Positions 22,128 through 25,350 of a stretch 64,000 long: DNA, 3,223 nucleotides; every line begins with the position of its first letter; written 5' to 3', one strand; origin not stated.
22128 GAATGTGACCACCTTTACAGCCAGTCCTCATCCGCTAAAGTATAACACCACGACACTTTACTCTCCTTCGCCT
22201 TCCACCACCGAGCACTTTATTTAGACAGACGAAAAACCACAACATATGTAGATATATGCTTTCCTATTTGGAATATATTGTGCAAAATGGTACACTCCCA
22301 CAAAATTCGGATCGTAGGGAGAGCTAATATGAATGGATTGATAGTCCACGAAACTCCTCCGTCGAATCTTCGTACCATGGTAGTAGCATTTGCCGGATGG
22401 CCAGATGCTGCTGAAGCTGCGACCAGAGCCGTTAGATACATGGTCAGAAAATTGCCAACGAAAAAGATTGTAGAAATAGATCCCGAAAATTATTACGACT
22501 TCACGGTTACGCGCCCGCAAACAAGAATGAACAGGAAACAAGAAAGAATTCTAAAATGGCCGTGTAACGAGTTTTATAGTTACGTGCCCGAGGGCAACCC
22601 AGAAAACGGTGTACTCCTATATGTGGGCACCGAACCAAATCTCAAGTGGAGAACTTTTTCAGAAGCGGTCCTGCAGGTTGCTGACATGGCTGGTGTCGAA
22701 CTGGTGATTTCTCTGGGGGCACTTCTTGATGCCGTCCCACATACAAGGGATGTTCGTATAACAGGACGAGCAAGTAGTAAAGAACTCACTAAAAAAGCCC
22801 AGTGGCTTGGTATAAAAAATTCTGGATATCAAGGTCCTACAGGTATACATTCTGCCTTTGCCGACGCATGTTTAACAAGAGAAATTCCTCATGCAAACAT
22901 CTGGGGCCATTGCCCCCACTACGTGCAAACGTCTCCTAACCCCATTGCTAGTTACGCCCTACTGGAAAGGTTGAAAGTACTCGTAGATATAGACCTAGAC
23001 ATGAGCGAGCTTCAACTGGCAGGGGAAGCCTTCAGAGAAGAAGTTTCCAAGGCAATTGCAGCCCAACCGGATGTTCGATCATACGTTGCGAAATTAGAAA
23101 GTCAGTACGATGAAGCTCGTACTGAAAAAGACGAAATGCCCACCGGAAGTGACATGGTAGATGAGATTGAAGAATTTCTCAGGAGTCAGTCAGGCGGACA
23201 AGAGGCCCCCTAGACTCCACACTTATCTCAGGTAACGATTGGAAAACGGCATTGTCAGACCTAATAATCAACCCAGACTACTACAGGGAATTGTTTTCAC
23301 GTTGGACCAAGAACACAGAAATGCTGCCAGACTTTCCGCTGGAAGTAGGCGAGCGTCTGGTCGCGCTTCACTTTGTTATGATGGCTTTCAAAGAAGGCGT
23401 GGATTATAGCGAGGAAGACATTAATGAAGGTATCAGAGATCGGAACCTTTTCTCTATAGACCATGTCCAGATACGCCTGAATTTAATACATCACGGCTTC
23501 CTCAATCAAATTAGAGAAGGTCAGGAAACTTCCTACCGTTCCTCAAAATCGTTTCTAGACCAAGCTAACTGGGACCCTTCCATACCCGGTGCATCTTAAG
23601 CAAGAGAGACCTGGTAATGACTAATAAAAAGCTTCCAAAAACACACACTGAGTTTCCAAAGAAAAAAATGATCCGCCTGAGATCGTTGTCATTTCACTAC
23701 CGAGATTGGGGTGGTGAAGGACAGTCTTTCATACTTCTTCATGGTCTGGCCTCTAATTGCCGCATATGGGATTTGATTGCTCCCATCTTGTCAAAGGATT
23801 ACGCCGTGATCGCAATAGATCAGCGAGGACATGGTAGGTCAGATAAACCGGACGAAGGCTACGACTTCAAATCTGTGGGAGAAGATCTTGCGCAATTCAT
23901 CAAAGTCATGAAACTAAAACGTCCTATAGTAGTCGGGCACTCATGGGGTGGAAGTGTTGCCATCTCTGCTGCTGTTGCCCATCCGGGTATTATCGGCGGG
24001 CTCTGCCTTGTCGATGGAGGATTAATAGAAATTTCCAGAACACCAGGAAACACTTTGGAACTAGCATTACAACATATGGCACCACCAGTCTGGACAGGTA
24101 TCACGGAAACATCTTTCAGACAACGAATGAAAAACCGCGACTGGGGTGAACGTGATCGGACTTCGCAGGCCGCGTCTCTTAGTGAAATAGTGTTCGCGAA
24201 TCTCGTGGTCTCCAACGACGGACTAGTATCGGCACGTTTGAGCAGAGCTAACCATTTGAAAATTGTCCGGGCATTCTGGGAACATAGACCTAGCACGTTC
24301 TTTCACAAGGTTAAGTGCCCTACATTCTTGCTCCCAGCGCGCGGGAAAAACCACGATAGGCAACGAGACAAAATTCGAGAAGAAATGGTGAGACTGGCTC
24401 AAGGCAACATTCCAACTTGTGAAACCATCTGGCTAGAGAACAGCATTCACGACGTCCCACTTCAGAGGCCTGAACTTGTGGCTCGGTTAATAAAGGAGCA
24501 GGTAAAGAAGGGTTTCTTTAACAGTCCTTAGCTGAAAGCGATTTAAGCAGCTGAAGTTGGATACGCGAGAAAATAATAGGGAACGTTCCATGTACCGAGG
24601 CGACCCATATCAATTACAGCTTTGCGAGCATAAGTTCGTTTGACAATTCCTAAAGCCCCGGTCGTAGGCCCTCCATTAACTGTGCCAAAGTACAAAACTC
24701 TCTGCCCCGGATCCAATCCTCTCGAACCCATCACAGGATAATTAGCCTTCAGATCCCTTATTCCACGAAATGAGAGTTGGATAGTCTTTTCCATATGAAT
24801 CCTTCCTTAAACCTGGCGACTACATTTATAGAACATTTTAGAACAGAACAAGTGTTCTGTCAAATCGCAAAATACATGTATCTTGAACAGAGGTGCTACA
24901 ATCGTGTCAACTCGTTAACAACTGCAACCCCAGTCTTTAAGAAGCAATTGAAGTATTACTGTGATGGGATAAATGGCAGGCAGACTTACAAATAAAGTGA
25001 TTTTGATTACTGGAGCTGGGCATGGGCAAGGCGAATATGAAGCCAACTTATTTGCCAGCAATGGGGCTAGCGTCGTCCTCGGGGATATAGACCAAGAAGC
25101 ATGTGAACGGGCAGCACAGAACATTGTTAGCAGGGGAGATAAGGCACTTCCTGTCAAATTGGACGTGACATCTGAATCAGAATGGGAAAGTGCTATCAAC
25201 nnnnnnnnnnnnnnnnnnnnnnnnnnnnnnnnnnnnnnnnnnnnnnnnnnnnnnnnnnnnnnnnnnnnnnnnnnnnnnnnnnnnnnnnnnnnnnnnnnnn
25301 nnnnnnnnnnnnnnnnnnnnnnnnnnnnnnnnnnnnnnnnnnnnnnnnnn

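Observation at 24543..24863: Near-consensus promoter with an embedded LexA/Cheo-type SOS box driving an orphan 83-aa protein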

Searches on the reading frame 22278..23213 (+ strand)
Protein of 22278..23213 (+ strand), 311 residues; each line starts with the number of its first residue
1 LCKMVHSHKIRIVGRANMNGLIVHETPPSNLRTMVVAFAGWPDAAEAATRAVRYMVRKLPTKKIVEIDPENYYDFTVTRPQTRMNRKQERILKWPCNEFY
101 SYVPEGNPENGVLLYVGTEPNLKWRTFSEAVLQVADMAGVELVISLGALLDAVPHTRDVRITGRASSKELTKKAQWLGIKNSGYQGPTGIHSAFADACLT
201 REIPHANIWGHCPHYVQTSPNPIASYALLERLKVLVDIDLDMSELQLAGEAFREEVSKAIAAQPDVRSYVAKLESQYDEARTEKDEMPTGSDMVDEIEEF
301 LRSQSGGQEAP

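Call 4: search_protein_families(library=pfam, proteins=[window:22278-23213:+], max_evalue=0.1)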
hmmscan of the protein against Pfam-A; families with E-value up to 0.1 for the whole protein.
window:22278-23213:+ (311 aa): 2 families
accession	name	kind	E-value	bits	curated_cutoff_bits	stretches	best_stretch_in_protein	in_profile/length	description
PF09754.15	PAC2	-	5.6e-50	170.6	25.8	1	37-259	1-214/215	PAC2 family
PF17926.6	TetR_C_21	-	0.08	13.6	26.2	0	5-49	44-87/111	Tetracyclin repressor-like, C-terminal domain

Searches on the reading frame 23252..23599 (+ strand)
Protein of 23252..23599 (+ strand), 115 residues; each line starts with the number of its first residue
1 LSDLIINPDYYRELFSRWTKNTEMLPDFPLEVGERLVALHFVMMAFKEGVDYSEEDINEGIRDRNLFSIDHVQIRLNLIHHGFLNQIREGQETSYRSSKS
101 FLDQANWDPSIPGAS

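Call 4: search_protein_families(library=pfam, proteins=[window:23252-23599:+], max_evalue=0.1)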
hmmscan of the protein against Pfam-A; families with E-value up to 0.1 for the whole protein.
window:23252-23599:+ (115 aa): 2 families
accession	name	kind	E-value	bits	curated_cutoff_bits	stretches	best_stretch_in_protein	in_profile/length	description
PF09860.14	DUF2087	-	1.6e-08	35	22.4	1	27-91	4-65/69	Uncharacterized protein conserved in bacteria (DUF2087)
PF21507.2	V18-19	-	0.044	13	27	1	44-70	54-80/380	Sputnik minor capsid protein V18/19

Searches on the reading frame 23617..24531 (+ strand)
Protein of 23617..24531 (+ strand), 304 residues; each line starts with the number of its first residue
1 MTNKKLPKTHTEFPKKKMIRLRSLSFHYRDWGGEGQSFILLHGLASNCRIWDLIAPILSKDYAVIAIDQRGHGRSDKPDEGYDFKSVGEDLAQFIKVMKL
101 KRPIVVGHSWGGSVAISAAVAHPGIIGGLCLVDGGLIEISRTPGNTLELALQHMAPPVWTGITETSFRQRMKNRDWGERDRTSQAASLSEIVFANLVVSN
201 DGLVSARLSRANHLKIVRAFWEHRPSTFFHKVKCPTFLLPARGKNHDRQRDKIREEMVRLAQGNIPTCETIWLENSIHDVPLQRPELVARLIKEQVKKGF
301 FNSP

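Call 4: search_protein_families(library=pfam, proteins=[window:23617-24531:+], max_evalue=0.1)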
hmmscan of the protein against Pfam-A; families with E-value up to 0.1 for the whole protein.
window:23617-24531:+ (304 aa): 6 families
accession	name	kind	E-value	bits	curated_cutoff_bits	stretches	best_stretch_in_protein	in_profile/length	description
PF12697.13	Abhydrolase_6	-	1e-22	82.3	26.3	1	39-290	2-216/217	Alpha/beta hydrolase family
PF00561.26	Abhydrolase_1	-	7e-20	72.2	25.8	1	38-142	3-115/245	alpha/beta hydrolase fold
PF12146.15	Hydrolase_4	-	2.6e-15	56.8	27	1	38-163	7-138/239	Serine aminopeptidase, S33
PF05057.20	DUF676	-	0.0086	16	20.3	1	38-118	8-95/217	Putative serine esterase (DUF676)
PF07819.20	PGAP1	-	0.013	15.7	24.3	0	103-121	93-111/233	PGAP1-like alpha/beta domain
PF00756.26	Esterase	-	0.024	14.9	22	1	87-155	98-154/251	Putative esterase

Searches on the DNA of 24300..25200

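Call 89: search_rna_families(source=window, start=24300, end=25200, threshold=evalue, max_evalue=1)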
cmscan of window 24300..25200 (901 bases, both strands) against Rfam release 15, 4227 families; matches with E-value up to 1: 1.
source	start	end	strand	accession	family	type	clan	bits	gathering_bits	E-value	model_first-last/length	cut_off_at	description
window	24802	24864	-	RF01125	sR4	Gene; snRNA; snoRNA; CD-box;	-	16.3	50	0.51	1-56/56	no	Small nucleolar RNA sR4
